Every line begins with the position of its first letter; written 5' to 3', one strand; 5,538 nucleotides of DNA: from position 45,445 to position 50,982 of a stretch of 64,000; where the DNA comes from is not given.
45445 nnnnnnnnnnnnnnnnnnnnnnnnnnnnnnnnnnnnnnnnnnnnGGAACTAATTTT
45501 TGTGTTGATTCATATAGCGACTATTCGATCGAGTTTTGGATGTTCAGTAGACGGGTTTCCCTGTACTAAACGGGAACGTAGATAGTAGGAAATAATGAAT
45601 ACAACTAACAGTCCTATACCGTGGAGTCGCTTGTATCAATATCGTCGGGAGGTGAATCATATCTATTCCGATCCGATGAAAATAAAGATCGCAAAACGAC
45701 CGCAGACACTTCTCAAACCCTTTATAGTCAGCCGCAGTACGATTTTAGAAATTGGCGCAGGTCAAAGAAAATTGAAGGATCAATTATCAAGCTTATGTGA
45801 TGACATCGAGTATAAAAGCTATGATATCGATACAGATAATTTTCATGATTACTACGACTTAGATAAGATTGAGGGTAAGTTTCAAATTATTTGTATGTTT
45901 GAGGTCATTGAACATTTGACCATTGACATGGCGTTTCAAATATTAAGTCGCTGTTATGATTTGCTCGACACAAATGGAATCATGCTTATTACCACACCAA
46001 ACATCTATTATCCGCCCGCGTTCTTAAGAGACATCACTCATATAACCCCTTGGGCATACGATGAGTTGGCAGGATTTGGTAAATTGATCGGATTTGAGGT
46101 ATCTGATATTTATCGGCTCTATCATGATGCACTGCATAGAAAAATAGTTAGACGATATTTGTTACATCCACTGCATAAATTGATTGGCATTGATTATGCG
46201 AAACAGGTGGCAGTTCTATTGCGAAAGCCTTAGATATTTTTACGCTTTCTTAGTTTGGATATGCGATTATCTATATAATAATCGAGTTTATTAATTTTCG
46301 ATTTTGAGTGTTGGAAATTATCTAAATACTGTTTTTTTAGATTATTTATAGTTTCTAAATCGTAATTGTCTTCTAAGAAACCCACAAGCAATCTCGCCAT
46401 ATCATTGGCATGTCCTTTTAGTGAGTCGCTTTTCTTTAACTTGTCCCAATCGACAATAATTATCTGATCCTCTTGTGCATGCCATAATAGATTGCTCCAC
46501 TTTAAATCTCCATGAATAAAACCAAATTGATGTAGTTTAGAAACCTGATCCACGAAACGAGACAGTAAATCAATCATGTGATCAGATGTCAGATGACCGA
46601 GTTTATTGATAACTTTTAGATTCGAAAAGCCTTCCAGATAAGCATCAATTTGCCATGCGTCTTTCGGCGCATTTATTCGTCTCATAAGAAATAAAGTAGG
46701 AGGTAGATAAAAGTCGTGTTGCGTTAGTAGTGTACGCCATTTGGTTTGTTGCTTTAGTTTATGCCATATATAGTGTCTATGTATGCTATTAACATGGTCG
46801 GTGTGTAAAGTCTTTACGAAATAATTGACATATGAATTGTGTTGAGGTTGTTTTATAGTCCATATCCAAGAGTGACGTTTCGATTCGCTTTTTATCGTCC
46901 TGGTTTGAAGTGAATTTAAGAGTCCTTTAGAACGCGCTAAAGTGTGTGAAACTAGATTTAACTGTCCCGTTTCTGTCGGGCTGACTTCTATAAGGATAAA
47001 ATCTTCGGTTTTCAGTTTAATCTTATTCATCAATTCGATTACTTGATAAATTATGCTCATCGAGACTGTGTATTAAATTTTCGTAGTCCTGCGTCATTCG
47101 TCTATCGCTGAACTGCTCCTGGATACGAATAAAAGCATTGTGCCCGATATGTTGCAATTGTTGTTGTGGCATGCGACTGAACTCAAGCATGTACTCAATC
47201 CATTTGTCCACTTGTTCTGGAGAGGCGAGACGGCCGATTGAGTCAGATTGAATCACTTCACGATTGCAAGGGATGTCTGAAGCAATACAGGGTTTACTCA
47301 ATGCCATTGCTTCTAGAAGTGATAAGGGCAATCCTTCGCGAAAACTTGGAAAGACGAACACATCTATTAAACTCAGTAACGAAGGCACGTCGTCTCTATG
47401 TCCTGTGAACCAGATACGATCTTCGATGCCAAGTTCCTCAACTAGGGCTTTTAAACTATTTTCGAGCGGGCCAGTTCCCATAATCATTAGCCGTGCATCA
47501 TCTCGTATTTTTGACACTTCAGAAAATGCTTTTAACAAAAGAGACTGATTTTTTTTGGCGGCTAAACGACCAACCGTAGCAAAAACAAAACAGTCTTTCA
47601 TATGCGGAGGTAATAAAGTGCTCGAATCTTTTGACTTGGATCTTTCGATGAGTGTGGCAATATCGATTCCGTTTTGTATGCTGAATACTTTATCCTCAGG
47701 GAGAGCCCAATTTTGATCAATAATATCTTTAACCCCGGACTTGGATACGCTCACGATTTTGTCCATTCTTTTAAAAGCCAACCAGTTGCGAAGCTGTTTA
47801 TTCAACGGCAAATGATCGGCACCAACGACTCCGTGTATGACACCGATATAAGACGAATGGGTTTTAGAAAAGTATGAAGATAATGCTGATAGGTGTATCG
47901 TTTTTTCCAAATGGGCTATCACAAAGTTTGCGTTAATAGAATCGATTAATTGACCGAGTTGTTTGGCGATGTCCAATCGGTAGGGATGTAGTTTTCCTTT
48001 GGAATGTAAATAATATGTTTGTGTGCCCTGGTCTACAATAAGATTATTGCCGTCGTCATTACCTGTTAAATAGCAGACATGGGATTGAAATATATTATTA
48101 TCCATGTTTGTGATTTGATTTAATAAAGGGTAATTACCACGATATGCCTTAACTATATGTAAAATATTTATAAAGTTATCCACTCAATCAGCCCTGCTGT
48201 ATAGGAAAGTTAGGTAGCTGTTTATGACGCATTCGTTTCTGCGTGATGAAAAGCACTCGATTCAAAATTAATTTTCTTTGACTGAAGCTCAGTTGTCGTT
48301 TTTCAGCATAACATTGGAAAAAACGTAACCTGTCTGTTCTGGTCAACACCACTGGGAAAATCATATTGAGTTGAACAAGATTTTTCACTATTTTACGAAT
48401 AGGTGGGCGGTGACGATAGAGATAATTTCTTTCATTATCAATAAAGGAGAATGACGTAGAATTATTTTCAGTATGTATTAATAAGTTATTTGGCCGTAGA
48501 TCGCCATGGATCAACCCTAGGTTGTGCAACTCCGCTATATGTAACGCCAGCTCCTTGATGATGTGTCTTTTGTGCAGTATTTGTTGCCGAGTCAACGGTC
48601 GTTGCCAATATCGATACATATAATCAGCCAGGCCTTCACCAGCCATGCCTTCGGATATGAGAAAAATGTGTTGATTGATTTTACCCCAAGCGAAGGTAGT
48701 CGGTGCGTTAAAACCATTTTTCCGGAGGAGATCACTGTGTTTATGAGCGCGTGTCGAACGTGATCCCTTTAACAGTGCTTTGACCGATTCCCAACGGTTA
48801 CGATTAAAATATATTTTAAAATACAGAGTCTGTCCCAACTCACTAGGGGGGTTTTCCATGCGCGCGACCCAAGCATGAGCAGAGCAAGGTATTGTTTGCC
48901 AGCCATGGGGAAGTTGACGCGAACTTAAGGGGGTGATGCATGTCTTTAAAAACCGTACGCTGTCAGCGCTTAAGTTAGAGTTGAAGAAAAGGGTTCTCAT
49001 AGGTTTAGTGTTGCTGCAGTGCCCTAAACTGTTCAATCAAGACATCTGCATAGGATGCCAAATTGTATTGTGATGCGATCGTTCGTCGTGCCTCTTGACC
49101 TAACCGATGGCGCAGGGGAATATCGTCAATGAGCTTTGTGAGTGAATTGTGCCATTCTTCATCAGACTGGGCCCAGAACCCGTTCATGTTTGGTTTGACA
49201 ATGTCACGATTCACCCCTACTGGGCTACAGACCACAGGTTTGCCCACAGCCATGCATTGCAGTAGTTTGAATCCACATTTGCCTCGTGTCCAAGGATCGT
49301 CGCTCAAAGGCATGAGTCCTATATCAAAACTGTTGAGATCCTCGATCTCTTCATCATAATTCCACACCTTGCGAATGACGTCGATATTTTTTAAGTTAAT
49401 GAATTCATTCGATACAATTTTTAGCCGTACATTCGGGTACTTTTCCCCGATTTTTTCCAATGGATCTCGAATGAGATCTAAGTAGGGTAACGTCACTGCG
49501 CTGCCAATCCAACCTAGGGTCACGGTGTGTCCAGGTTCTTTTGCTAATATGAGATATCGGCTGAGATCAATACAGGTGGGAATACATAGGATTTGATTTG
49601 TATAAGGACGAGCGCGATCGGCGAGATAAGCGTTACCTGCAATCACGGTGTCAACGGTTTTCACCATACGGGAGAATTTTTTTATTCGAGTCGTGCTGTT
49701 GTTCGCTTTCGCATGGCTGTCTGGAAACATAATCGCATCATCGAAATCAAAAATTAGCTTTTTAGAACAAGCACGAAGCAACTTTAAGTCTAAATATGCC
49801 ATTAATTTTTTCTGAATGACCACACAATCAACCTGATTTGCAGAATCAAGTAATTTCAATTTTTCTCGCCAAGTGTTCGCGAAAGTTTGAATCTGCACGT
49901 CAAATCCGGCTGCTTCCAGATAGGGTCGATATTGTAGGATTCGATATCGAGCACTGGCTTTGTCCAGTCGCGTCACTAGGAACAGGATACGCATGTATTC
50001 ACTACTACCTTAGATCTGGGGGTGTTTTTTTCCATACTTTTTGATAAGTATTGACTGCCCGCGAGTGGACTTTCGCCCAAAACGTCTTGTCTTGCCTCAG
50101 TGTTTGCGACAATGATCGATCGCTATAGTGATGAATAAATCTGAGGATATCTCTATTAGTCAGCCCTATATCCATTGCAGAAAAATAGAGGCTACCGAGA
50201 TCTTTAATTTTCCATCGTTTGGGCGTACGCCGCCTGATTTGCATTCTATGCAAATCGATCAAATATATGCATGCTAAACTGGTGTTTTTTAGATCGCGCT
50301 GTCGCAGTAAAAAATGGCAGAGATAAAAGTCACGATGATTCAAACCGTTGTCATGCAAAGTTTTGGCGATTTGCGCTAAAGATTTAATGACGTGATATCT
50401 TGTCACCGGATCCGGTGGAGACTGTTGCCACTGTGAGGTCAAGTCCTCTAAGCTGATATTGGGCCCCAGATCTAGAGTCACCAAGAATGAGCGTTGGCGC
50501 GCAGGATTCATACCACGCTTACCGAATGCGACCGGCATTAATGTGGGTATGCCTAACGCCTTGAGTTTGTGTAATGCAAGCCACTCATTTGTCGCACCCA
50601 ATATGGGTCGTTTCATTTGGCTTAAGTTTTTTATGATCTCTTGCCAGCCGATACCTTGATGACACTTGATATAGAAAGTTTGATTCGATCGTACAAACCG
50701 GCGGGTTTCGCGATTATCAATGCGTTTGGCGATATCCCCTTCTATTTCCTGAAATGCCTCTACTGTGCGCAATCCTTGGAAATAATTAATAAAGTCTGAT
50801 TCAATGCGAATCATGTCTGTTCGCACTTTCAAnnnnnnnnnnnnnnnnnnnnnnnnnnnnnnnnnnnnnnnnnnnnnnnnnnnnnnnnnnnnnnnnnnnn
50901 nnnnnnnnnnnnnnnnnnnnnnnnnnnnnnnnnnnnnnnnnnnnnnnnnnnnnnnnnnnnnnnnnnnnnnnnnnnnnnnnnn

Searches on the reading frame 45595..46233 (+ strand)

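Call 42: search_protein_families(library=pfam, proteins=[window:45595-46233:+])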
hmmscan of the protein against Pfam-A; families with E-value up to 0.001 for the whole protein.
window:45595-46233:+ (212 aa): 2 families
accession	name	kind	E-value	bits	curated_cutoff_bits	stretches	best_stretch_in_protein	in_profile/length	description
PF13489.12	Methyltransf_23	-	7.1e-08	32.8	27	1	34-159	11-138/164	Methyltransferase domain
PF08242.18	Methyltransf_12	-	0.00029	21.9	30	1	66-129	46-97/98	Methyltransferase domain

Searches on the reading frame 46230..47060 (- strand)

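Call 42: search_protein_families(library=pfam, proteins=[window:46230-47060:-])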
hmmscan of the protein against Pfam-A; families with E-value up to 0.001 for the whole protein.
window:46230-47060:- (276 aa): 5 families
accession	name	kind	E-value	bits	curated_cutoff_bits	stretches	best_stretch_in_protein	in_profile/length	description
PF00069.31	Pkinase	-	2.6e-06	27.5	31.7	1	135-208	73-145/263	Protein kinase domain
PF01636.29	APH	-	9.1e-05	22.8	23.2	1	165-208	154-197/239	Phosphotransferase enzyme family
PF06293.20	Kdo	-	0.00022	21.2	21.3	1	53-242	8-204/207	Lipopolysaccharide kinase (Kdo/WaaP) family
PF19974.5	TCAD9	-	0.00037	20.2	40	1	149-231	267-344/429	Ternary complex associated domain 9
PF07914.17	DUF1679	-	0.00072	19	24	1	180-253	269-342/414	Uncharacterized oxidoreductase dhs-27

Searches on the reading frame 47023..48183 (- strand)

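Call 42: search_protein_families(library=pfam, proteins=[window:47023-48183:-])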
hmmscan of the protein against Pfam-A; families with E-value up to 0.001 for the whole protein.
window:47023-48183:- (386 aa): 4 families
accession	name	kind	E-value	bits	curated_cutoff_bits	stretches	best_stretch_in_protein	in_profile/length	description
PF00534.26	Glycos_transf_1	-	3.7e-36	124.7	26.4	1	198-350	15-169/172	Glycosyl transferases group 1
PF13692.12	Glyco_trans_1_4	-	1e-32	113.8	27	1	200-334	3-138/142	Glycosyl transferases group 1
PF13439.12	Glyco_transf_4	-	7.7e-08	33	28.5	1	35-176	23-169/170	Glycosyltransferase Family 4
PF20706.3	GT4-conflict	-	2.7e-05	23.8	26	1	192-303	194-312/385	Family 4 Glycosyltransferase in conflict systems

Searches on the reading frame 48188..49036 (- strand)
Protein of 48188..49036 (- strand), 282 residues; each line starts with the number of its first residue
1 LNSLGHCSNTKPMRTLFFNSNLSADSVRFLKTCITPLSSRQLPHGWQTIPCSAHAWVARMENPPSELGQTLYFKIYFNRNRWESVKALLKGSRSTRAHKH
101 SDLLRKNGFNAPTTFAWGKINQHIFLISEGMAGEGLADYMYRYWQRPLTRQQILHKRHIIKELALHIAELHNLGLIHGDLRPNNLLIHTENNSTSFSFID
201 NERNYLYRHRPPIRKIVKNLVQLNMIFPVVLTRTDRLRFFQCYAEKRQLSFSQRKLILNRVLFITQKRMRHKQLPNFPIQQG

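Call 43: search_protein_families(library=pfam, proteins=[window:48188-49036:-])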
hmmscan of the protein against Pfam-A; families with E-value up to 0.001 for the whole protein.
window:48188-49036:- (282 aa): 3 families
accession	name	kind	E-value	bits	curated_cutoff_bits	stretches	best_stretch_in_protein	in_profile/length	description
PF06293.20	Kdo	-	7.4e-11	42.3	21.3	1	102-243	66-207/207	Lipopolysaccharide kinase (Kdo/WaaP) family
PF00069.31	Pkinase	-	3.2e-06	27.2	31.7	1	121-191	70-135/263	Protein kinase domain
PF01636.29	APH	-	0.00015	22.1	23.2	1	150-192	144-186/239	Phosphotransferase enzyme family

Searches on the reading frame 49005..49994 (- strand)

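Call 43: search_protein_families(library=pfam, proteins=[window:49005-49994:-])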
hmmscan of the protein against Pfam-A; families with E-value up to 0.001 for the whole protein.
window:49005-49994:- (329 aa): 3 families
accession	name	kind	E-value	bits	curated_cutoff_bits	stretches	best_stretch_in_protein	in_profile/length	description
PF00534.26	Glycos_transf_1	-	3.1e-11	43.5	26.4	1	202-304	73-171/172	Glycosyl transferases group 1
PF13692.12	Glyco_trans_1_4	-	2.2e-09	38.1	27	1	188-291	33-142/142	Glycosyl transferases group 1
PF13524.12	Glyco_trans_1_2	-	8.5e-06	26.2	25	1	179-319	6-142/144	Glycosyl transferase-like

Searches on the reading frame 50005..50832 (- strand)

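Call 43: search_protein_families(library=pfam, proteins=[window:50005-50832:-])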
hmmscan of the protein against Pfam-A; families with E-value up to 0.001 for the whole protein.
window:50005-50832:- (275 aa): 1 family
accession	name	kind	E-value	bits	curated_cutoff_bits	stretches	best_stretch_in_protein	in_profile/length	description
PF06293.20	Kdo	-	1.5e-44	152.4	21.3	1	27-236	3-207/207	Lipopolysaccharide kinase (Kdo/WaaP) family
